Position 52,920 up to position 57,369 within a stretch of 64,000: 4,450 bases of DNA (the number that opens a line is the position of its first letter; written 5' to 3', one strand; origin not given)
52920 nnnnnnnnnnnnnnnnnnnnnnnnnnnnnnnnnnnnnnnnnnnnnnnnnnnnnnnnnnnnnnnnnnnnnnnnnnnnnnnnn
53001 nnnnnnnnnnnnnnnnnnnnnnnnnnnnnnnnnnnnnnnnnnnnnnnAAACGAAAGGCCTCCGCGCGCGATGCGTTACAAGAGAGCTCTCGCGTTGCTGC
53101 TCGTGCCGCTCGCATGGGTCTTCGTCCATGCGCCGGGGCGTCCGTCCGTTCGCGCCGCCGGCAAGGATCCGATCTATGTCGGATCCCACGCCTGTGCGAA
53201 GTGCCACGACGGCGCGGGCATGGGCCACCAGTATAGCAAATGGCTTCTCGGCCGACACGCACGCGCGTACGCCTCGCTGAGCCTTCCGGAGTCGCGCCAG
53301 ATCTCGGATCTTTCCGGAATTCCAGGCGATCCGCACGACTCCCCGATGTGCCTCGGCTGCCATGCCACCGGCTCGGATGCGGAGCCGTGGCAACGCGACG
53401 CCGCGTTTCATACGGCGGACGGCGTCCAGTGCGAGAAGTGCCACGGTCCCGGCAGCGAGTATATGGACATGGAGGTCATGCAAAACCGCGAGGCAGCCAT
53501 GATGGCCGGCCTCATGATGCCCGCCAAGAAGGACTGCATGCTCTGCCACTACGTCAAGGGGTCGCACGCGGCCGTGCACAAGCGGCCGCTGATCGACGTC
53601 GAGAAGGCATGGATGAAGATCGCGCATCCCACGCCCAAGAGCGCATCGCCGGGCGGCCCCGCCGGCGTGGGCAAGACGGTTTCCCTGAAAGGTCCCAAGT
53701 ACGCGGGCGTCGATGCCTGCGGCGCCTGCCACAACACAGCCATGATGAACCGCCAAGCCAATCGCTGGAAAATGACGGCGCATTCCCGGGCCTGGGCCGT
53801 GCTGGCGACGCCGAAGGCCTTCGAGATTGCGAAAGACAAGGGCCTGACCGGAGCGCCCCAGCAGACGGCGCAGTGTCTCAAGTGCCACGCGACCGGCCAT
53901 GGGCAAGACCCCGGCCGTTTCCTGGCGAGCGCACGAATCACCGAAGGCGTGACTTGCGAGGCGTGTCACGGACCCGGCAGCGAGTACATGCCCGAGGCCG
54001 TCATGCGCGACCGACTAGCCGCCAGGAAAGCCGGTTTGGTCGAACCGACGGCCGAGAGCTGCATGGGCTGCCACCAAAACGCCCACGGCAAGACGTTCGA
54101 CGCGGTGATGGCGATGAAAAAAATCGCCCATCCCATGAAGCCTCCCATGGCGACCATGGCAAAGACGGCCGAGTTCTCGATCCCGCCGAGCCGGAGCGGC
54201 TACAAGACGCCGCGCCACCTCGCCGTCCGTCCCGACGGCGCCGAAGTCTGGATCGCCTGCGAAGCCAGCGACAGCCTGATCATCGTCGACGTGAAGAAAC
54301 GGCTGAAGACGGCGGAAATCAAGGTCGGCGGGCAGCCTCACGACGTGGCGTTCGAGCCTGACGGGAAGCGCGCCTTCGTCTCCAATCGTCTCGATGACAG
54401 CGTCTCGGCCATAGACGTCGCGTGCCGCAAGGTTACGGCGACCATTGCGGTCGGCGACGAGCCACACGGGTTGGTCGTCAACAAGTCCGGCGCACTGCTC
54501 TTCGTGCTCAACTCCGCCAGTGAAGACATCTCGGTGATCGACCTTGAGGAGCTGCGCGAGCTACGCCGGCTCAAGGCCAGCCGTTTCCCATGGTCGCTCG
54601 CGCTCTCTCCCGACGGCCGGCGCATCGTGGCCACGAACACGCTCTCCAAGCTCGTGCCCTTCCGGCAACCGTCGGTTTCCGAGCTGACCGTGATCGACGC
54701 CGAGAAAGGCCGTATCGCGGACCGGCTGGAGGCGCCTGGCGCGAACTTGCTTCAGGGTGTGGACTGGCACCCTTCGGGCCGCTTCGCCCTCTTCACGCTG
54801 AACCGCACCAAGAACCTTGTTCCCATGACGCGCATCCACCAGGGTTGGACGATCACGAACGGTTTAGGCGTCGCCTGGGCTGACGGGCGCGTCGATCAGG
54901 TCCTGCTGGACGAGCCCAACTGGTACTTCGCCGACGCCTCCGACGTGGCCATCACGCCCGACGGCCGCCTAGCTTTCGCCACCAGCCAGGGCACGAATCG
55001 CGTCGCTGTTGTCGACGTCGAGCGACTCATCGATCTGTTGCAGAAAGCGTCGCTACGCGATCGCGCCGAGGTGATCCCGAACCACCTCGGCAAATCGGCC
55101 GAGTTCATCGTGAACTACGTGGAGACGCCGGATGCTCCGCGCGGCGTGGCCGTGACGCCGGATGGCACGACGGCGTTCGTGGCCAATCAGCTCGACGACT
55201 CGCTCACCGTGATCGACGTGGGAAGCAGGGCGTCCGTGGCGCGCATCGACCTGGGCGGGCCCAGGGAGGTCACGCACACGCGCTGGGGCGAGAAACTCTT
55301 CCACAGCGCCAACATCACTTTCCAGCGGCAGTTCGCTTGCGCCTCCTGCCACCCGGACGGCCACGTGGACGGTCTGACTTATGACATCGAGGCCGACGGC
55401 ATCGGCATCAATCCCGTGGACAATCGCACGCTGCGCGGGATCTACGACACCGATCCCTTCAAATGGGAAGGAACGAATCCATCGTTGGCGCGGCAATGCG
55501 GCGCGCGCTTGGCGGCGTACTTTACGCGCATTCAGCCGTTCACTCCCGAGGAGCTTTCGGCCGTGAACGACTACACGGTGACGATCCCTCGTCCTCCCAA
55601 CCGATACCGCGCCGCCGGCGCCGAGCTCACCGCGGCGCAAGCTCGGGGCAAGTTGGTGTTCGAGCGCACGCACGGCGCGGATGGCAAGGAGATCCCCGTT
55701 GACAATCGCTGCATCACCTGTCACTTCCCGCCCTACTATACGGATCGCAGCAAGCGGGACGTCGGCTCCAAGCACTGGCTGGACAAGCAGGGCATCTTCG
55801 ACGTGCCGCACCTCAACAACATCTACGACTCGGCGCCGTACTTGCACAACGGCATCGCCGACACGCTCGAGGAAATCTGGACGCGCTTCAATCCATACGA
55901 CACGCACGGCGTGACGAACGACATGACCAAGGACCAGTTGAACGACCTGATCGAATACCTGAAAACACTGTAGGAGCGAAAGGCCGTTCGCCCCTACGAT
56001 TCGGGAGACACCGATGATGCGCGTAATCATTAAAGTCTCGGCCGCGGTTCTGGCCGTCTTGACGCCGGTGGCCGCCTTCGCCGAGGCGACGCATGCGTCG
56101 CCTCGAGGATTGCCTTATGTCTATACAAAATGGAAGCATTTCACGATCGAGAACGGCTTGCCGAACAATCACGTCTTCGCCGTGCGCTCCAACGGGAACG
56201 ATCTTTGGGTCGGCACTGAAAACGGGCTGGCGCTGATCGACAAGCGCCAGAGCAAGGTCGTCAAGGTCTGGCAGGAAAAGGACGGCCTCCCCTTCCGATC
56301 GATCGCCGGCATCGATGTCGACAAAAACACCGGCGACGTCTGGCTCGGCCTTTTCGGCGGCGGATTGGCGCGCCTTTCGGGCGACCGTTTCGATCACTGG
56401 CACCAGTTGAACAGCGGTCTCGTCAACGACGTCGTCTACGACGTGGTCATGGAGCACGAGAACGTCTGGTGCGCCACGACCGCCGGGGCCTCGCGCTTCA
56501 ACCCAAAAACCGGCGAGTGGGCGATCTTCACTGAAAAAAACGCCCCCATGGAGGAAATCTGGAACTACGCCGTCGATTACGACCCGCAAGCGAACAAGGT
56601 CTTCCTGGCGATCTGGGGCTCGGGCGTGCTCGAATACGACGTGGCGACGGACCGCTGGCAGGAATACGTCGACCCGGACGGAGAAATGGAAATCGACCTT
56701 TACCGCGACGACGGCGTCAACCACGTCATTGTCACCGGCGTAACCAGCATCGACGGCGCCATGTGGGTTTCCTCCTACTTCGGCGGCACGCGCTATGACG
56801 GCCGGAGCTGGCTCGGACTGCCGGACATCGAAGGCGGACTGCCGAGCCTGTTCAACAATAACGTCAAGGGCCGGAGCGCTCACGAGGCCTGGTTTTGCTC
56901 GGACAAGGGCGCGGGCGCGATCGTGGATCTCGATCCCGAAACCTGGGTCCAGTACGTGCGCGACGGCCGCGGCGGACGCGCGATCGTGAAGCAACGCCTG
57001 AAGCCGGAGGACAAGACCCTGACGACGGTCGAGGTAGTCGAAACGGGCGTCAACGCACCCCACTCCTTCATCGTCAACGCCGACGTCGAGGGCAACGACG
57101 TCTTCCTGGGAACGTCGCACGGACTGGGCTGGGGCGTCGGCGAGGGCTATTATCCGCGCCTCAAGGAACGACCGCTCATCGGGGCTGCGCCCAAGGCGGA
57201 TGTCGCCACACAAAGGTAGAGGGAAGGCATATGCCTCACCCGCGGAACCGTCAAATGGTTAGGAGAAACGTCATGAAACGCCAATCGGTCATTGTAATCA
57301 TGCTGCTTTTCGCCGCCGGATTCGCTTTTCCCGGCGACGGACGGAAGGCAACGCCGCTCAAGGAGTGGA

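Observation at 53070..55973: Unusual 10-heme protein: duplicated tetraheme c554-like module + YVTN beta-propeller + C-terminal di-heme cytochrome c peroxidase/MauG-like domain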

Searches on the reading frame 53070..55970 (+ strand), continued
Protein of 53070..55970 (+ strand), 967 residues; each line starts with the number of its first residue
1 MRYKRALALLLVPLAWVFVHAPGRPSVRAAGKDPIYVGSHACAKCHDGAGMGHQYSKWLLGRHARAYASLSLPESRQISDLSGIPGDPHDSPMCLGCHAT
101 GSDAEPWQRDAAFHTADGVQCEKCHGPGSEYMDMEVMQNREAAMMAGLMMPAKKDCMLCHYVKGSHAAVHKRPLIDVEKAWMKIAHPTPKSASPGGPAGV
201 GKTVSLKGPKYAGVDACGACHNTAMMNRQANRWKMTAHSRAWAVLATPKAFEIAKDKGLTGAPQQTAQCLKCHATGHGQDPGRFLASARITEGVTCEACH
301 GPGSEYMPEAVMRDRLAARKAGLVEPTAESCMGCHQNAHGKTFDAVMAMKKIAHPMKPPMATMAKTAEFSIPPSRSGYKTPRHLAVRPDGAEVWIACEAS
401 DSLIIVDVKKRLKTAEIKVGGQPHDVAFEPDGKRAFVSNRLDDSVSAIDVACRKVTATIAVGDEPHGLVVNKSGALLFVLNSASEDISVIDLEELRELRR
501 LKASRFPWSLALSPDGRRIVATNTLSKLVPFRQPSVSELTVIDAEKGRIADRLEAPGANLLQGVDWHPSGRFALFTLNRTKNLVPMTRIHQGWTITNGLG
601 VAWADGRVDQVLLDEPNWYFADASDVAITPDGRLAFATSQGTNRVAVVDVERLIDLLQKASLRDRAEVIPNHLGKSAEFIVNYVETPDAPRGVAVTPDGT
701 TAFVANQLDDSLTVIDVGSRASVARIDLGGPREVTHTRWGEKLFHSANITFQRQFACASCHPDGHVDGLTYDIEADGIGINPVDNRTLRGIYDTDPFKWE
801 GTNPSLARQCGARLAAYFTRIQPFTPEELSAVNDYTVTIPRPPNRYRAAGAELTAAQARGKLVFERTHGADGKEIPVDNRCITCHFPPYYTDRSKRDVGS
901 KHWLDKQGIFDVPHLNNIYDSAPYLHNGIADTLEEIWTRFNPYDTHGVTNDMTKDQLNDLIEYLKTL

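Call 62: fold_search(model_id=the predicted structure, library=pdb)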
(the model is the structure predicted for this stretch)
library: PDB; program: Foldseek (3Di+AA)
matches with E <= 10: 1894; with E <= 0.001: 1740
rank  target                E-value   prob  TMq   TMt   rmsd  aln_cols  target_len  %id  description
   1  5c2v_B                1.6e-31  1.00  0.33  0.89   3.3       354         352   26  Kuenenia stuttgartiensis Hydrazine Synthase (released 2015-10-14)
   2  1l0q_A                1.3e-23  1.00  0.27  0.66   4.1       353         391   24  Tandem YVTN beta-propeller and PKD domains from an archaeal surface layer protein (released 2002-11-06)
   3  7bie_A                2.8e-17  1.00  0.27  0.84   4.0       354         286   14  Crystal structure of nvWrap-T, a 7-bladed symmetric propeller (released 2021-09-22)
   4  5yzv_B                3.8e-17  1.00  0.26  0.84   2.5       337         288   17  Biophysical and structural characterization of the thermostable WD40 domain of a prokaryotic protein, Thermomonospora  (released 2018-10-03)
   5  2co0_C                4.5e-17  1.00  0.26  0.79   4.3       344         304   15  WDR5 and unmodified Histone H3 complex at 2.25 Angstrom (released 2006-07-03)
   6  8hti_B                4.5e-17  1.00  0.26  0.72   4.0       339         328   14  Human Consensus Olfactory Receptor OR52c in Complex with Octanoic Acid (OCA) and G Protein (released 2023-12-20)
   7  7mq8_LO               4.8e-17  1.00  0.24  0.27  10.8       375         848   13  Cryo-EM structure of the human SSU processome, state pre-A1 (released 2021-09-22)
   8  7f1r_B                5.6e-17  1.00  0.24  0.67   5.8       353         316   13  Cryo-EM structure of the chemokine receptor CCR5 in complex with RANTES and Gi (released 2021-07-14)
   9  6e1y_A                8.2e-17  1.00  0.26  0.79   4.6       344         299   15  Discovery of Potent 2-Aryl-6,7-Dihydro-5HPyrrolo[ 1,2-a]imidazoles as WDR5 WIN-site Inhibitors Using Fragment-Based Me (released 2019-03-13)
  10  8wc4_B                9.6e-17  1.00  0.26  0.70   3.7       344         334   14  Cryo-EM structure of the ZH8651-bound mTAAR1-Gs complex (released 2023-12-27)
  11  6e22_B                1.5e-16  1.00  0.25  0.76   4.7       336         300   15  Displacement of WDR5 from chromatin by a pharmacological WIN site inhibitor with picomolar affinity (released 2019-03-13)
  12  2ymu_A                1.6e-16  1.00  0.16  0.26  17.3       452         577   14  Structure of a highly repetitive propeller structure (released 2012-10-17)
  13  8wc6_B                1.7e-16  1.00  0.26  0.71   3.3       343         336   13  Cryo-EM structure of the PEA-bound mTAAR1-Gs complex (released 2023-12-27)
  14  8gfv_B                1.7e-16  1.00  0.25  0.71  15.4       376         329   12  CryoEM structure of beta-2-adrenergic receptor in complex with GTP-bound Gs heterotrimer (transition intermediate #1 o (released 2024-03-06)
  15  6ucs_A                2.0e-16  1.00  0.25  0.75   4.5       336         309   15  Discovery and Structure-Based optimization of potent and selective WDR5 inhibitors containing a dihydroisoquinolinone  (released 2020-01-01)
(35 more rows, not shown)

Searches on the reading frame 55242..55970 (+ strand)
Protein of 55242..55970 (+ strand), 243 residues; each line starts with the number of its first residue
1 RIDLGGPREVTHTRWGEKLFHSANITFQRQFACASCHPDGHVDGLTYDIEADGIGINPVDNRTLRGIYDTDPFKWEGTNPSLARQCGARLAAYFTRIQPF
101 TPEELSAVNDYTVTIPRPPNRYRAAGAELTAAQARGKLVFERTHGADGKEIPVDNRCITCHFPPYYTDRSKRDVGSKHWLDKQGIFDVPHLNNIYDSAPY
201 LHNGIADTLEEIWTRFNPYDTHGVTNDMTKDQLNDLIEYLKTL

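Call 43: search_protein_representatives(protein=window:55242-55970:+)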
Query: 243 residues. Proteins with E-value up to 0.001 (for the whole library): 4390; up to 1e-10: 1529; up to 1e-30: 122. The best 150 are listed.
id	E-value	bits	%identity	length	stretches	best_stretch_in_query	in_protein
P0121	3.5e-126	436.6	76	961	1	1-243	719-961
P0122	5.9e-116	403.1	72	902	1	2-243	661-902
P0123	2.9e-114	397.6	71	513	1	1-243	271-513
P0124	2.1e-101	355.4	62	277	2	2-205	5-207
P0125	2.4e-98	345.4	78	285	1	1-184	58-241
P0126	2.5e-89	315.8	62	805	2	2-183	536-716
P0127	2.5e-83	296.2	54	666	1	2-243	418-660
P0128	1.2e-80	287.4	54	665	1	2-243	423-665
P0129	2.7e-80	286.2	56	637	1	11-242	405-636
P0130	1.0e-78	281.1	52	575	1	2-243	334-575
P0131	2.4e-78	279.8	68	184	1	59-243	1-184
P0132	5.5e-77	275.4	54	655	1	2-242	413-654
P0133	7.1e-77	275.0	57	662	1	1-241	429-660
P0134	9.8e-75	268.0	58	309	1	1-243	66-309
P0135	1.3e-73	264.3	51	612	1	2-243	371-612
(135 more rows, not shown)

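Call 68: predict_structure(alignment_id=A3)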
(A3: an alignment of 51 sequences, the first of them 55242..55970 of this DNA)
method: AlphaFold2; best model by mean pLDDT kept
length: 243 residues; sequences in the alignment: 51
mean_pLDDT: 89.0   pTM: 0.81
mean pLDDT of the five models: 89.0, 88.3, 87.8, 86.8, 82.0
residues with pLDDT >= 90: 139; 70-90: 91; 50-70: 13; < 50: 0
segments of 3 or more residues with pLDDT < 50: none
pLDDT, mean of each block of 10 residues (from residue 1): 81 95 86 90 79 66 85 76 82 79 94 93 92 98 98 97 93 91 90 90 90 96 97 98 96
secondary structure, 60 per line:
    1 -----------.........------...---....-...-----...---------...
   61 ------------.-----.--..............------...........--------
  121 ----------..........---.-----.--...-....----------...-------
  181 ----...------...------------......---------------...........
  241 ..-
elements in order: H12-20 H33-36 E46-48 E58-60 H82-95 H102-112 H131-140 H157-160 E171-173 E185-187 H209-214 H230-242

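Call 71: fold_search(model_id=the predicted structure, library=pdb)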
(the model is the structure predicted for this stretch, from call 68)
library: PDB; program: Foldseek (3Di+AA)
matches with E <= 10: 124; with E <= 0.001: 68
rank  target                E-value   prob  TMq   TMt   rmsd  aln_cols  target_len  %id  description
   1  5c2v_C                1.3e-13  1.00  0.73  0.58   5.4       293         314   26  Kuenenia stuttgartiensis Hydrazine Synthase (released 2015-10-14)
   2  9qdt                  2.6e-08  1.00  0.63  0.40   8.4       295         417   22  Cytochrome c peroxidase YhjA (released 2025-07-30)
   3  6e1c_B                5.7e-08  1.00  0.64  0.51   8.4       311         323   18  Crystal structure of a MauG-like protein associated with microbial copper homeostasis (released 2019-07-17)
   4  6e1c_A                3.5e-07  1.00  0.62  0.45   9.4       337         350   18  Crystal structure of a MauG-like protein associated with microbial copper homeostasis (released 2019-07-17)
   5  1iqc_A                4.5e-07  1.00  0.64  0.52   7.0       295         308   19  Crystal structure of Di-Heme Peroxidase from Nitrosomonas europaea (released 2002-01-23)
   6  6qkn_B                5.0e-07  1.00  0.61  0.48   6.9       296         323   16  Structure of the azide-inhibited form of cytochrome c peroxidase from obligate human pathogenic bacterium Neisseria go (released 2020-02-19)
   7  7zs8_B                8.1e-07  1.00  0.60  0.48   7.2       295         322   17  Mixed-valence, active form, of cytochrome c peroxidase from obligate human pathogenic bacterium Neisseria gonorrhoeae  (released 2023-04-12)
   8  6fu3_B                1.5e-06  1.00  0.60  0.47   7.0       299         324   17  Structure of the mixed-valence, active form, of cytochrome c peroxidase from obligate human pathogenic bacterium Neiss (released 2019-03-13)
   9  6fu3_A                3.1e-06  1.00  0.61  0.47   6.9       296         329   17  Structure of the mixed-valence, active form, of cytochrome c peroxidase from obligate human pathogenic bacterium Neiss (released 2019-03-13)
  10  3o5c_B                5.0e-06  1.00  0.60  0.49   9.2       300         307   18  Cytochrome c Peroxidase BccP of Shewanella oneidensis (released 2011-08-03)
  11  1zzh_B                5.4e-06  1.00  0.53  0.44   9.9       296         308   20  Structure of the fully oxidized di-heme cytochrome c peroxidase from R. capsulatus (released 2005-11-29)
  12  2c1v_A                8.1e-06  1.00  0.62  0.48   6.8       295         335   19  CRYSTAL STRUCTURE OF THE DI-HAEM CYTOCHROME C PEROXIDASE FROM PARACOCCUS PANTOTROPHUS - Mixed VALENCE FORM (released 2006-01-13)
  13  2c1u_D                8.6e-06  1.00  0.59  0.46  10.0       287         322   19  CRYSTAL STRUCTURE OF THE DI-HAEM CYTOCHROME C PEROXIDASE FROM PARACOCCUS PANTOTROPHUS - OXIDISED FORM (released 2006-01-13)
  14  3hq6_B                1.1e-05  1.00  0.57  0.46  10.1       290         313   16  Cytochrome c peroxidase from G. sulfurreducens, wild type (released 2009-09-22)
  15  3o5c_A                1.2e-05  1.00  0.60  0.49   7.7       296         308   18  Cytochrome c Peroxidase BccP of Shewanella oneidensis (released 2011-08-03)
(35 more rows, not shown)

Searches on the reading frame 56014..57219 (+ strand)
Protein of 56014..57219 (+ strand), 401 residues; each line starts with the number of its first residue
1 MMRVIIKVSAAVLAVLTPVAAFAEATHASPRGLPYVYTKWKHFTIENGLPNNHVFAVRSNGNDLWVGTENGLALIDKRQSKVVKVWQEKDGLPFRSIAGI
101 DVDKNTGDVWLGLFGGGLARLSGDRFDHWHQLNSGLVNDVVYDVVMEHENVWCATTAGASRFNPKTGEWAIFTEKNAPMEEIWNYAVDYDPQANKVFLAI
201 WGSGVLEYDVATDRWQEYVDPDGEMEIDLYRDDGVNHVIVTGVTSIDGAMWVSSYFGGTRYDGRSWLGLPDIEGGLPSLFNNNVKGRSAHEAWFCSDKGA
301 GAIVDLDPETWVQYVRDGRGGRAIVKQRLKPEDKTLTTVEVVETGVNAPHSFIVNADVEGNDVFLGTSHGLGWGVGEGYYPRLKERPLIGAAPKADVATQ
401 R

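Call 8: search_protein_families(library=pfam, proteins=[window:56014-57219:+], max_evalue=0.001)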
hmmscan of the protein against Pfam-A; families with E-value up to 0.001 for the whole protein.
window:56014-57219:+ (401 aa): 0 families

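Call 9: search_protein_families(library=ncbifam, proteins=[window:56014-57219:+], max_evalue=0.01)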
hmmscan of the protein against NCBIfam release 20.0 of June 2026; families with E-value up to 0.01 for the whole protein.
window:56014-57219:+ (401 aa): 2 families
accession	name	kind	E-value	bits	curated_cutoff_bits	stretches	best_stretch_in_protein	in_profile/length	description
NF033806.2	laterosporulin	subfamily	0.0012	19.2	40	0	35-71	14-49/52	laterosporulin family class IId bacteriocin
NF052228.1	T9SS_PorZ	equivalog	0.0012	17.4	260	1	51-166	531-663/757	type IX secretion system anionic LPS delivery protein PorZ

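Call 67: search_solved_structures(query=A4, max_evalue=1)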
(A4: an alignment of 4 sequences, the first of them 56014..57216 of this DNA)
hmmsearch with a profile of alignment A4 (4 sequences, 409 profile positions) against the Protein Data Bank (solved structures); distinct sequences matched with E-value up to 1: 9.
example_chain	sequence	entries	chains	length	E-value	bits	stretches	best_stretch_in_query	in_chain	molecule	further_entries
4a2l_A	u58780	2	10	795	4.9e-26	94.5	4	51-178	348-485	TWO-COMPONENT SYSTEM SENSOR HISTIDINE KINASE/RESPONSE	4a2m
3v9f_A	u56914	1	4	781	2.8e-23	85.4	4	50-216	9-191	Two-component system sensor histidine kinase/response regulator, hybrid (One-component sys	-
3ott_A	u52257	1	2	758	3.5e-07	32.4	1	52-88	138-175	Two-component system sensor histidine kinase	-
3va6_A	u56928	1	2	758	3.5e-07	32.4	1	52-88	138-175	Two-component system sensor histidine kinase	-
4bxs_V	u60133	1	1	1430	0.00094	21.1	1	200-319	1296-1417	VENOM PROTHROMBIN ACTIVATOR PSEUTARIN-C NON-CATALYTIC SUBUNIT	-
8kg3_A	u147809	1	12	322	0.34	12.7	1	78-118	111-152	Os06g0623700 protein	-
1czs_A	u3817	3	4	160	0.47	12.2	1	219-293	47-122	PROTEIN (COAGULATION FACTOR V)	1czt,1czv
5vyt_A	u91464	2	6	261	0.54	12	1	297-382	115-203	Gdp-mannose 4,6-dehydratase / gdp-4-amino-4,6-dideoxy-d-mannose formyltransferase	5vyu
7s0p_M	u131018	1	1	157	0.79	11.5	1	214-275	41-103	Coagulation factor VIII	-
